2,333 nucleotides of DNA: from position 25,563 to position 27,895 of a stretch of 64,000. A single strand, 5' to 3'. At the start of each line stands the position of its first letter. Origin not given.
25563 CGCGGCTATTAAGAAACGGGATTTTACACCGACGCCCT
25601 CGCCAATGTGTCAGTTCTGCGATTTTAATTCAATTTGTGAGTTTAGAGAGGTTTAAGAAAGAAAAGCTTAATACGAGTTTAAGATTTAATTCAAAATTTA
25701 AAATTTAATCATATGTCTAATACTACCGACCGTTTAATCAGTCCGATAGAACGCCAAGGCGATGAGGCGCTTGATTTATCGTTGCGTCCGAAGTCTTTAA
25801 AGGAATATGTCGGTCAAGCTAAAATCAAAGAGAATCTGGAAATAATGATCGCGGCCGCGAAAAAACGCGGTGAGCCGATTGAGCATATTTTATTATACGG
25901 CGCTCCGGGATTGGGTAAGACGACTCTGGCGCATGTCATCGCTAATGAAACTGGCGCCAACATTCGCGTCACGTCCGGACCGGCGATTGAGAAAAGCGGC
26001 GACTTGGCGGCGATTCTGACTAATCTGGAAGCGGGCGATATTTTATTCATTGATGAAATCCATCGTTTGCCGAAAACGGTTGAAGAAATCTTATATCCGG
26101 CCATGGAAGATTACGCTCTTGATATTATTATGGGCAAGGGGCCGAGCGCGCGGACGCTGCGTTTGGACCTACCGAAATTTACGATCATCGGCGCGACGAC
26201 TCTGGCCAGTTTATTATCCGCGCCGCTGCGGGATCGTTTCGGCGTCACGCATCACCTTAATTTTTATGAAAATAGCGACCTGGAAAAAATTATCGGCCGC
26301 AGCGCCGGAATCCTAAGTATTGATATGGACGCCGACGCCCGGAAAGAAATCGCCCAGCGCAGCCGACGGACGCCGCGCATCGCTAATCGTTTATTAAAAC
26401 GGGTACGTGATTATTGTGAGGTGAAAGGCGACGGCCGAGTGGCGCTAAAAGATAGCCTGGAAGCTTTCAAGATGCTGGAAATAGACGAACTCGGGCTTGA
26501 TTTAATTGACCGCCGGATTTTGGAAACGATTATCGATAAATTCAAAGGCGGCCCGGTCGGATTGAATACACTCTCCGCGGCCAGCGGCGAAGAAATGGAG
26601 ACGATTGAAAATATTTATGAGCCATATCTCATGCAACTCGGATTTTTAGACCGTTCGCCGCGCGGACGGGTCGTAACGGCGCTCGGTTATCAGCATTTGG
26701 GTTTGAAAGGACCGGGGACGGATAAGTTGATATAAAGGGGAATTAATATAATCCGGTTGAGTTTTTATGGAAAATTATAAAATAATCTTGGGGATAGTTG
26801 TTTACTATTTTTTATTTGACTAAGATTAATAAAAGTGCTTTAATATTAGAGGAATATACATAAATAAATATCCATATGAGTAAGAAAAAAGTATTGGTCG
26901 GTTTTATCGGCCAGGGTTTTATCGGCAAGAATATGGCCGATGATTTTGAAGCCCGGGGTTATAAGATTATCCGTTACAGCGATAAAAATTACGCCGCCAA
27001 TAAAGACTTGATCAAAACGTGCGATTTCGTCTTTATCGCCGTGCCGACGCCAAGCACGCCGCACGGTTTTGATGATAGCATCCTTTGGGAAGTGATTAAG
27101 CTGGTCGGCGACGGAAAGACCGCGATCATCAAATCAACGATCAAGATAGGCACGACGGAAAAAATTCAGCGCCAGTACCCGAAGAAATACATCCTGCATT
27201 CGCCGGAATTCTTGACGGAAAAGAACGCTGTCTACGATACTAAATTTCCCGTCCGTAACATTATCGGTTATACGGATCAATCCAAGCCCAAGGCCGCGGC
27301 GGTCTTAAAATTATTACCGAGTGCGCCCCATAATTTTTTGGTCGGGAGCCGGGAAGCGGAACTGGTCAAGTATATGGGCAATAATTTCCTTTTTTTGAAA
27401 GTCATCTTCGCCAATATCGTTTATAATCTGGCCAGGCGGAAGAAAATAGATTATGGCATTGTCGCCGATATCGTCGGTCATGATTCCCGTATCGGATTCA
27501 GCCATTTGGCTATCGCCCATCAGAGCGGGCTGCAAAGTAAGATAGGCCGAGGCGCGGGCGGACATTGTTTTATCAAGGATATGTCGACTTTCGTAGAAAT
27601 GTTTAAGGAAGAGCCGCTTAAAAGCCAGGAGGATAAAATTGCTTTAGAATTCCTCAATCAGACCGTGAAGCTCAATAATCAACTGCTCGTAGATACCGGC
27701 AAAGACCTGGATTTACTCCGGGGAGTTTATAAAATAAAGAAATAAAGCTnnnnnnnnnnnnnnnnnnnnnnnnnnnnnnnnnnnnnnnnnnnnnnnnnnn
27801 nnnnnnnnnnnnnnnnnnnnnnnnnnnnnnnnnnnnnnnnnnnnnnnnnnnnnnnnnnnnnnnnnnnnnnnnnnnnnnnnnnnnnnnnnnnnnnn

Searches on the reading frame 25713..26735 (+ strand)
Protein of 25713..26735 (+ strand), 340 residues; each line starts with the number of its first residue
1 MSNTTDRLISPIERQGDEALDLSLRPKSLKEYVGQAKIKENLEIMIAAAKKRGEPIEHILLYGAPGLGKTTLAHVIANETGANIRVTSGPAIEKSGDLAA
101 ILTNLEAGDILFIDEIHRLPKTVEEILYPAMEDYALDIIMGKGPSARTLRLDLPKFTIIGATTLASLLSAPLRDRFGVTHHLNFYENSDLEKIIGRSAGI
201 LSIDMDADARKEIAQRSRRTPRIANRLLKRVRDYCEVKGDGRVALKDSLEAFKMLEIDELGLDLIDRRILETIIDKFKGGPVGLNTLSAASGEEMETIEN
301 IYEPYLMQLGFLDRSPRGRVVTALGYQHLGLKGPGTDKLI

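Call 7: search_protein_families(library=pfam, proteins=[window:25713-26735:+])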
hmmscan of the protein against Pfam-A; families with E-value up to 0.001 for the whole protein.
window:25713-26735:+ (340 aa): 12 families
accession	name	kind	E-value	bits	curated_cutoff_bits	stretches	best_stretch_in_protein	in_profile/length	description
PF05496.18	RuvB_N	-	3.1e-78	261.5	27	1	24-182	1-159/159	Holliday junction DNA helicase RuvB P-loop domain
PF17864.7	AAA_lid_4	-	8.2e-27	93.2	27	1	185-258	1-74/74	RuvB AAA lid domain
PF05491.19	RuvB_C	-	7.2e-24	84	24.7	1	259-329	1-71/72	RuvB C-terminal winged helix domain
PF00004.35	AAA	-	8.2e-20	72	21.2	1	59-179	1-126/131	ATPase family associated with various cellular activities (AAA)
PF07728.20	AAA_5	-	1.4e-09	38.5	22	1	58-176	1-139/139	AAA domain (dynein-related subfamily)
PF01078.27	Mg_chelatase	-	2.3e-05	24.3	20.3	0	29-76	2-42/207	Magnesium chelatase, subunit ChlI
PF13191.12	AAA_16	-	2.4e-05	25.3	32.6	1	50-94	19-63/167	AAA ATPase domain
PF13173.12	AAA_14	-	5.6e-05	23.6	27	1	59-138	5-93/129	AAA domain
PF05673.19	DUF815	-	0.00016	21.4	23.8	0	28-115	26-115/249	Protein of unknown function (DUF815)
PF07726.17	AAA_3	-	0.00064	20.1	27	0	58-85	1-28/131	ATPase family associated with various cellular activities (AAA)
PF13401.12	AAA_22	-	0.00081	20.1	27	0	58-80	7-29/130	AAA domain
PF06068.19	TIP49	-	0.00086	19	23.8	0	30-87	24-81/347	TIP49 P-loop domain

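Call 42: find_homologous_proteins(query=window:25713-26732:+)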
Query window:25713-26732:+ (340 aa): 8000 proteins with E <= 0.001 among 8000 candidates; the best 120 are listed.
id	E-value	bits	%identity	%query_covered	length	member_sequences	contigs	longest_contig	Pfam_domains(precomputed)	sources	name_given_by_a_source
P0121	7.9e-206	701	94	100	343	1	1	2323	PF13173.13,PF05491.20,PF17864.8,PF00004.36,PF05496.19,PF07728.21,PF01078.28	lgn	-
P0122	7.3e-205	697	94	100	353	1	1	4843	PF05491.20,PF17864.8,PF00004.36,PF05673.20,PF05496.19,PF07728.21,PF13191.13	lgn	-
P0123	1.3e-202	690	92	100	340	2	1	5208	PF05491.20,PF17864.8,PF00004.36,PF05673.20,PF05496.19,PF07728.21,PF01078.28,PF13191.13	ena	-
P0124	6.2e-201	685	92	100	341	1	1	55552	PF05491.20,PF17864.8,PF00004.36,PF05496.19,PF07728.21,PF01078.28,PF13191.13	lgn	-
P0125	1.9e-200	683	91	100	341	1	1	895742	PF05491.20,PF17864.8,PF00004.36,PF05496.19,PF07728.21,PF01078.28,PF13191.13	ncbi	-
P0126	6.3e-200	681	91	100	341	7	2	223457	PF05491.20,PF17864.8,PF00004.36,PF05496.19,PF07728.21,PF01078.28,PF13191.13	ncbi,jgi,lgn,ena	ncbi:MAG: Holliday junction branch migration DNA helicase RuvB [Patescibacteria group bacterium]|jgi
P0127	6.8e-197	671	90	100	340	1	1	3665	PF05491.20,PF17864.8,PF00004.36,PF05673.20,PF05496.19,PF07728.21,PF01078.28,PF13191.13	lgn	-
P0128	1.4e-196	670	91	99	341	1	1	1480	PF05491.20,PF17864.8,PF00004.36,PF05673.20,PF05496.19,PF07728.21,PF13191.13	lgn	-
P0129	3.2e-195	666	90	100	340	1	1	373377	PF05491.20,PF17864.8,PF00004.36,PF05673.20,PF05496.19,PF07728.21,PF01078.28,PF13191.13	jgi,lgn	jgi:Holliday junction DNA helicase RuvB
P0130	9.3e-194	661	89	99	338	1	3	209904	PF05491.20,PF17864.8,PF00004.36,PF05496.19,PF07728.21,PF01078.28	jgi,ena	-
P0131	4.5e-193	659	89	100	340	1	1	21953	PF05491.20,PF17864.8,PF00004.36,PF05673.20,PF05496.19,PF07728.21,PF01078.28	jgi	jgi:Holliday junction DNA helicase RuvB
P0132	2.8e-192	656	88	100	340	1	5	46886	PF13173.13,PF05491.20,PF17864.8,PF00004.36,PF05496.19,PF07728.21,PF01078.28,PF13191.13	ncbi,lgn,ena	-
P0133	2.9e-192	656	89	100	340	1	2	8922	PF05491.20,PF17864.8,PF00004.36,PF05673.20,PF05496.19,PF07728.21,PF01078.28,PF13191.13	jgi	jgi:Holliday junction DNA helicase RuvB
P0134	2.9e-192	656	89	98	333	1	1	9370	PF05491.20,PF17864.8,PF00004.36,PF05673.20,PF05496.19,PF07728.21,PF01078.28,PF13191.13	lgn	-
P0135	6.1e-192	655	88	100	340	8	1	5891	PF05491.20,PF17864.8,PF00004.36,PF05673.20,PF05496.19,PF07728.21,PF01078.28,PF13191.13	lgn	-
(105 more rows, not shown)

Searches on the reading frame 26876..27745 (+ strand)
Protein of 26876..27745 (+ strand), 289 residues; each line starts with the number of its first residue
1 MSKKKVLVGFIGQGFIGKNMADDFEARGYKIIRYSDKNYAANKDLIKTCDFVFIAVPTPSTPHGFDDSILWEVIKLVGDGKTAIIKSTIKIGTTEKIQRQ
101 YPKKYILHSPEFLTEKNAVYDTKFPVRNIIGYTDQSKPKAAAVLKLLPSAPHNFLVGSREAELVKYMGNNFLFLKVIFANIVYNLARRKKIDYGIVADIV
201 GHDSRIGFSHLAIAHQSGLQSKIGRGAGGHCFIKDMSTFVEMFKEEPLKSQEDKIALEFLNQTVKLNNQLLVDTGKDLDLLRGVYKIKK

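Call 7: search_protein_families(library=pfam, proteins=[window:26876-27745:+])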
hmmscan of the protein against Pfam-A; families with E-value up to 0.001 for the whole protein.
window:26876-27745:+ (289 aa): 5 families
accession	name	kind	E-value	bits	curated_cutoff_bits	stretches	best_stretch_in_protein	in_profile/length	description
PF03721.20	UDPG_MGDP_dh_N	-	1.5e-15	57.7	27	1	44-138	72-181/187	UDP-glucose/GDP-mannose dehydrogenase family, NAD binding domain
PF00984.24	UDPG_MGDP_dh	-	1.6e-14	54.2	25.4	1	159-249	1-81/94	UDP-glucose/GDP-mannose dehydrogenase family, central domain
PF03446.21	NAD_binding_2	-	1.7e-05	25.3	21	1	8-104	2-110/161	NAD binding domain of 6-phosphogluconate dehydrogenase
PF02826.25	2-Hacid_dh_C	-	0.00015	21.7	25.1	1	8-68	39-112/178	D-isomer specific 2-hydroxyacid dehydrogenase, NAD binding domain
PF03807.23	F420_oxidored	-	0.00031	21.7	21.6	0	8-58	2-69/94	NADP oxidoreductase coenzyme F420-dependent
